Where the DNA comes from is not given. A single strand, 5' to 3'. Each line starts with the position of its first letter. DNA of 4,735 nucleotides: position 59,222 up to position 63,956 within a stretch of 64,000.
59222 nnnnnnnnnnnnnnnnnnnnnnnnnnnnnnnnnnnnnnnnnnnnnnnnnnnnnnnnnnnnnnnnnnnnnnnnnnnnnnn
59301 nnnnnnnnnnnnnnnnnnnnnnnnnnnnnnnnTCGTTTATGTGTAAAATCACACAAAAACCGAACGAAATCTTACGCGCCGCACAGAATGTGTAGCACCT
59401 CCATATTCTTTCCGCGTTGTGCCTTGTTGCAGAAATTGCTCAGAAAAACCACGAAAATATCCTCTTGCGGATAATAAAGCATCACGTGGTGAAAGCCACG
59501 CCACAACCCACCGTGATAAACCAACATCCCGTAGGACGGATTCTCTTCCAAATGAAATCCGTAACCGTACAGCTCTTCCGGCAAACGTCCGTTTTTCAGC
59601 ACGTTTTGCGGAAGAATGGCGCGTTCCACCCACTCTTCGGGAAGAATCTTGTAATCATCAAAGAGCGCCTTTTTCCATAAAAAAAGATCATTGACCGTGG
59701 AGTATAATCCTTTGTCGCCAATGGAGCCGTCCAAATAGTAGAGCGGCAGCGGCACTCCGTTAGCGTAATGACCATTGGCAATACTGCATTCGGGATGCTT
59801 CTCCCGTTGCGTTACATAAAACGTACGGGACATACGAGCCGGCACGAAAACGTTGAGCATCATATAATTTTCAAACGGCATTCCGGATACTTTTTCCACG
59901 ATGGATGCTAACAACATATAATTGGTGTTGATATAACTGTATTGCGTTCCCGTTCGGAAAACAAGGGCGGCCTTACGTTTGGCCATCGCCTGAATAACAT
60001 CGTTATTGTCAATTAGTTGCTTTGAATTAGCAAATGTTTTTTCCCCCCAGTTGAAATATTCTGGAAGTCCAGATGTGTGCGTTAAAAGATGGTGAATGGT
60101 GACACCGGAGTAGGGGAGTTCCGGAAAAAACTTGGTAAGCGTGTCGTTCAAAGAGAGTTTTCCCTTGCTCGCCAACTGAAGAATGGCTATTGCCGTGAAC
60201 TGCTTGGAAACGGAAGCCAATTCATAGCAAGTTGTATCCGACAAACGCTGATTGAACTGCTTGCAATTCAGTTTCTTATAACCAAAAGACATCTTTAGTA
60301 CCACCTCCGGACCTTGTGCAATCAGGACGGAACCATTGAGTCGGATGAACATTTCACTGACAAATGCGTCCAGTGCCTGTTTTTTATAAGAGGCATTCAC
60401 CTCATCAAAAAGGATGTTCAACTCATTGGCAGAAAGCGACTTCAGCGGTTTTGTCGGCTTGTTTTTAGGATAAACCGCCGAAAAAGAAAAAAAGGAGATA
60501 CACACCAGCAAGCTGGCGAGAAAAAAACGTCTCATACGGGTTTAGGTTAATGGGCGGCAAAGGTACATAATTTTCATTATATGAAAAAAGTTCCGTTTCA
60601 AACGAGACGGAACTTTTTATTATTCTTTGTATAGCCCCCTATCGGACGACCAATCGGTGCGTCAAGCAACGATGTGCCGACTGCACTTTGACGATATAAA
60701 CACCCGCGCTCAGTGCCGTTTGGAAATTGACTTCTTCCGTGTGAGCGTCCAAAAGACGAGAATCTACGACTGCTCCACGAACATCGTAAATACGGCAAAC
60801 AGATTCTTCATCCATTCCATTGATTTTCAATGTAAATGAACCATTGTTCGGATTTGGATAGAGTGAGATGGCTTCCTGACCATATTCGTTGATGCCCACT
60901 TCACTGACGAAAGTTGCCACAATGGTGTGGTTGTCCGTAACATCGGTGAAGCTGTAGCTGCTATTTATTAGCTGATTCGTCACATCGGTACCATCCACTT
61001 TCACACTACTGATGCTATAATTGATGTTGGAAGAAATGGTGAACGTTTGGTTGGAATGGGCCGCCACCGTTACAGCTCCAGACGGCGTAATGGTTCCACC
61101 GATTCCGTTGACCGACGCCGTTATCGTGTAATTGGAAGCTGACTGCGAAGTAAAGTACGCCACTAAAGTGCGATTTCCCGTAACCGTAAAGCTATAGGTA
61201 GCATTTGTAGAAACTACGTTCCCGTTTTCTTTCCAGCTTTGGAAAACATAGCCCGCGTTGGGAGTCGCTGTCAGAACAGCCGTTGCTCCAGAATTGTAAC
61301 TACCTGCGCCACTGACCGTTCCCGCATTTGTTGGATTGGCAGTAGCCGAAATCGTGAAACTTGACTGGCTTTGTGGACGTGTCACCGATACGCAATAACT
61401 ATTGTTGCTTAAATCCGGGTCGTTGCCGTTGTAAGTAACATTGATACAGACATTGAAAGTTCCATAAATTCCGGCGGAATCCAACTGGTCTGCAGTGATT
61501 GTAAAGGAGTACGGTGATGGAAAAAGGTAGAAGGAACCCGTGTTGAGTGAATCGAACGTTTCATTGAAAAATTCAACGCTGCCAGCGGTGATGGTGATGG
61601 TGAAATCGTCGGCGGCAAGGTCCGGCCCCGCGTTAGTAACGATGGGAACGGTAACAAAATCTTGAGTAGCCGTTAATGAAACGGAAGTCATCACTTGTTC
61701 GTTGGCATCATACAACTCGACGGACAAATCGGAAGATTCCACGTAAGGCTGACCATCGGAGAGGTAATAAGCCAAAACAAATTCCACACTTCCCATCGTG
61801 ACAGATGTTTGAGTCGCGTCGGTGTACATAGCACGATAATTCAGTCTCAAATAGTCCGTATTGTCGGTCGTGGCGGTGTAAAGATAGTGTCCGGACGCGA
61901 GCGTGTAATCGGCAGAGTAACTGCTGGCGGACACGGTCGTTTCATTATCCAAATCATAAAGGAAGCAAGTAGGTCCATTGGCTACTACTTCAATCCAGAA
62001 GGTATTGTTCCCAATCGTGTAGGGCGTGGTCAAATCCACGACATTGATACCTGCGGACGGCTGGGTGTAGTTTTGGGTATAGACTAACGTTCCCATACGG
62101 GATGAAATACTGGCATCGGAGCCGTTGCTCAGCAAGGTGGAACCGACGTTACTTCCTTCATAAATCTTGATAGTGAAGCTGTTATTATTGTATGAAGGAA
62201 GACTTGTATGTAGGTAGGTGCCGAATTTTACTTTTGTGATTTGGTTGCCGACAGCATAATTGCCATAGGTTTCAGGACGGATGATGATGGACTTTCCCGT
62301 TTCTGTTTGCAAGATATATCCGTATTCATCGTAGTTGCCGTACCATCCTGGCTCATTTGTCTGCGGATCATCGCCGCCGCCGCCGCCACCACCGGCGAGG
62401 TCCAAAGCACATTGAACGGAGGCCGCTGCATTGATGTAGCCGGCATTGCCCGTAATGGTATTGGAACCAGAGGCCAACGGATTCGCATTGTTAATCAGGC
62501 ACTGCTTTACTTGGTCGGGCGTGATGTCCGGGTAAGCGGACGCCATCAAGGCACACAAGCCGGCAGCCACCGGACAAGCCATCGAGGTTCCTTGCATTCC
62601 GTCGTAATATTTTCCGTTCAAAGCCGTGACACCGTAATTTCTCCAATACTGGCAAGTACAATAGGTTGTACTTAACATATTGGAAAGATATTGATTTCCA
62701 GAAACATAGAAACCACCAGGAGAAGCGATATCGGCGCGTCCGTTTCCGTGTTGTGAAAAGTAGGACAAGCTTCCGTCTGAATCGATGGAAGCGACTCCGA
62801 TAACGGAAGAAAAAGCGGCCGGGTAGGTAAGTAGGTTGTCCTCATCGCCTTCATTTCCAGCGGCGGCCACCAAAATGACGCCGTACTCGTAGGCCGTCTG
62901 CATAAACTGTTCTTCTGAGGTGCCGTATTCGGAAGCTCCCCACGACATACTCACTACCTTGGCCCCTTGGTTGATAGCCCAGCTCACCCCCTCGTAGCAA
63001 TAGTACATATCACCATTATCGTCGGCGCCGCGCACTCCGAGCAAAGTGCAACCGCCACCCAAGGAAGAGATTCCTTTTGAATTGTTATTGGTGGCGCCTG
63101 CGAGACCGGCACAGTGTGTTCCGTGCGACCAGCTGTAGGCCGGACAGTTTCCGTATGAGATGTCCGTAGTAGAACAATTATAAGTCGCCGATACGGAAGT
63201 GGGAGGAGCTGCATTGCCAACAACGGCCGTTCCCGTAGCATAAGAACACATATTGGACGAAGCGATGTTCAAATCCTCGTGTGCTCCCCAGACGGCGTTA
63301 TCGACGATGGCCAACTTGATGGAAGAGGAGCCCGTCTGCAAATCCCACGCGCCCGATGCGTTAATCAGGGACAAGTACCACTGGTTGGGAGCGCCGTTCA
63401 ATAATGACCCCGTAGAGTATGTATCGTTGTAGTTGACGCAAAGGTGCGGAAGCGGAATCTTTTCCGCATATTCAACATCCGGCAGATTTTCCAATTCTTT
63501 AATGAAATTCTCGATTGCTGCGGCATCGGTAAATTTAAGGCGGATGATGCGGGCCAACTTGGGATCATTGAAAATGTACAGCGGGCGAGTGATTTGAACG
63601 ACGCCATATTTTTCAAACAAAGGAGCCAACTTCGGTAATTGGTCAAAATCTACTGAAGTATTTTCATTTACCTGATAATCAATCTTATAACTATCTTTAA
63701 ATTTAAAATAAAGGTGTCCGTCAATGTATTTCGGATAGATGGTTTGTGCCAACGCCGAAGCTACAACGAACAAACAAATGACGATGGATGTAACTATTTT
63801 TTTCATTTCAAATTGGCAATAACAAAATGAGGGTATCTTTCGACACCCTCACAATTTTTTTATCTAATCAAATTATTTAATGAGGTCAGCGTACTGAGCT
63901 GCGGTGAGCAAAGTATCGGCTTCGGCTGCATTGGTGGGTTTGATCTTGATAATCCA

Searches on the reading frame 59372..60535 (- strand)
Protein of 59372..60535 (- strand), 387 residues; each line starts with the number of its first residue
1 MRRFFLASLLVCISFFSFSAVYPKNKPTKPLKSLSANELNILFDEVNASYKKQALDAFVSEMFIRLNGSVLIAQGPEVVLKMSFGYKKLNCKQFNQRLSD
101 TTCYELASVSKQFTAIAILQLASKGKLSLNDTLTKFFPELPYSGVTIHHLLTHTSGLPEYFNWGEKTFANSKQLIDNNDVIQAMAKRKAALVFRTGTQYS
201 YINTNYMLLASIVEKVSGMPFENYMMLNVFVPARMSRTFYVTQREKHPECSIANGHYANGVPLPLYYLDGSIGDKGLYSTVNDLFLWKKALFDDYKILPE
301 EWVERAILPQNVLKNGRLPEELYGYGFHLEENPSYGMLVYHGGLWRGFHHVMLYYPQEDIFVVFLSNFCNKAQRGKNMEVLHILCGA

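Call 26: search_protein_families(library=pfam, proteins=[window:59372-60535:-], max_evalue=0.0001)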
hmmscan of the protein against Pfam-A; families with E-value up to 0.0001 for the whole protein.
window:59372-60535:- (387 aa): 1 family
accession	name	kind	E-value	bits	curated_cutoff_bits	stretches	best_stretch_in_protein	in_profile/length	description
PF00144.29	Beta-lactamase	-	1.2e-50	173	27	1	65-368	14-310/329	Beta-lactamase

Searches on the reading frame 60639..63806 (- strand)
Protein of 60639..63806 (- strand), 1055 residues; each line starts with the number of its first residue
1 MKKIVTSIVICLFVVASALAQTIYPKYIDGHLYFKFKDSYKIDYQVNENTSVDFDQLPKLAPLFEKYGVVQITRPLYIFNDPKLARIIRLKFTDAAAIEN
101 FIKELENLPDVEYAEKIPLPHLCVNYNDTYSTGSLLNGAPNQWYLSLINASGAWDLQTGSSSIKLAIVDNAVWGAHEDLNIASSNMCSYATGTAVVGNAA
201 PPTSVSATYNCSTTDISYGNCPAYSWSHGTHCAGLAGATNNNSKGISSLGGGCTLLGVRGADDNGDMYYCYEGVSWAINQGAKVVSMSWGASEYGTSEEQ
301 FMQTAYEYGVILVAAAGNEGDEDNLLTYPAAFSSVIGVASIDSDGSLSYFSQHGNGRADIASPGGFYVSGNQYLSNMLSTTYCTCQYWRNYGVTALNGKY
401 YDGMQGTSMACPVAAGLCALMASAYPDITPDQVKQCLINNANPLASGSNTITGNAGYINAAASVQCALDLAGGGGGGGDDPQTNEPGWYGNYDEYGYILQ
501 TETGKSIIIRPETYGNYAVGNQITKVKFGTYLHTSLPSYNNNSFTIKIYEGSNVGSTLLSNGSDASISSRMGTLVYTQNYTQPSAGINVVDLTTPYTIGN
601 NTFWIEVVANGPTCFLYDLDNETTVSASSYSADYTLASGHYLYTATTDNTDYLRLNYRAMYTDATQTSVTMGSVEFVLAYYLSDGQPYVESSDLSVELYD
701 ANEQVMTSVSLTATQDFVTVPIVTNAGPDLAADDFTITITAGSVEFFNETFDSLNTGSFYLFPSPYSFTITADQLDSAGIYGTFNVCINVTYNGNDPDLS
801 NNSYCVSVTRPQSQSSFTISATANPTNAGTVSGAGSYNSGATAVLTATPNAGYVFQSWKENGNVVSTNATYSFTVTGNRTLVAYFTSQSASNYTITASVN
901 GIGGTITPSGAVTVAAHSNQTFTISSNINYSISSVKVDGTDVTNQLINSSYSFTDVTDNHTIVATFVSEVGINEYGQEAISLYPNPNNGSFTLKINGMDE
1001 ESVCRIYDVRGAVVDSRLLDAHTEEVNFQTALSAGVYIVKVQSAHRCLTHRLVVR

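Call 26: search_protein_families(library=pfam, proteins=[window:60639-63806:-], max_evalue=0.0001)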
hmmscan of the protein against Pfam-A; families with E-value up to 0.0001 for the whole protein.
window:60639-63806:- (1055 aa): 3 families
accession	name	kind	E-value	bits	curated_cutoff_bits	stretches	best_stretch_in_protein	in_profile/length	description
PF00082.27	Peptidase_S8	-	3.4e-44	151.8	21.8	1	161-449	2-279/288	Subtilase family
PF18998.6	Flg_new_2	-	5.2e-17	62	23.6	1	820-888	2-72/73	Divergent InlB B-repeat domain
PF18962.6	Por_Secre_tail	-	9.3e-10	39.1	27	1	982-1054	1-75/75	Secretion system C-terminal sorting domain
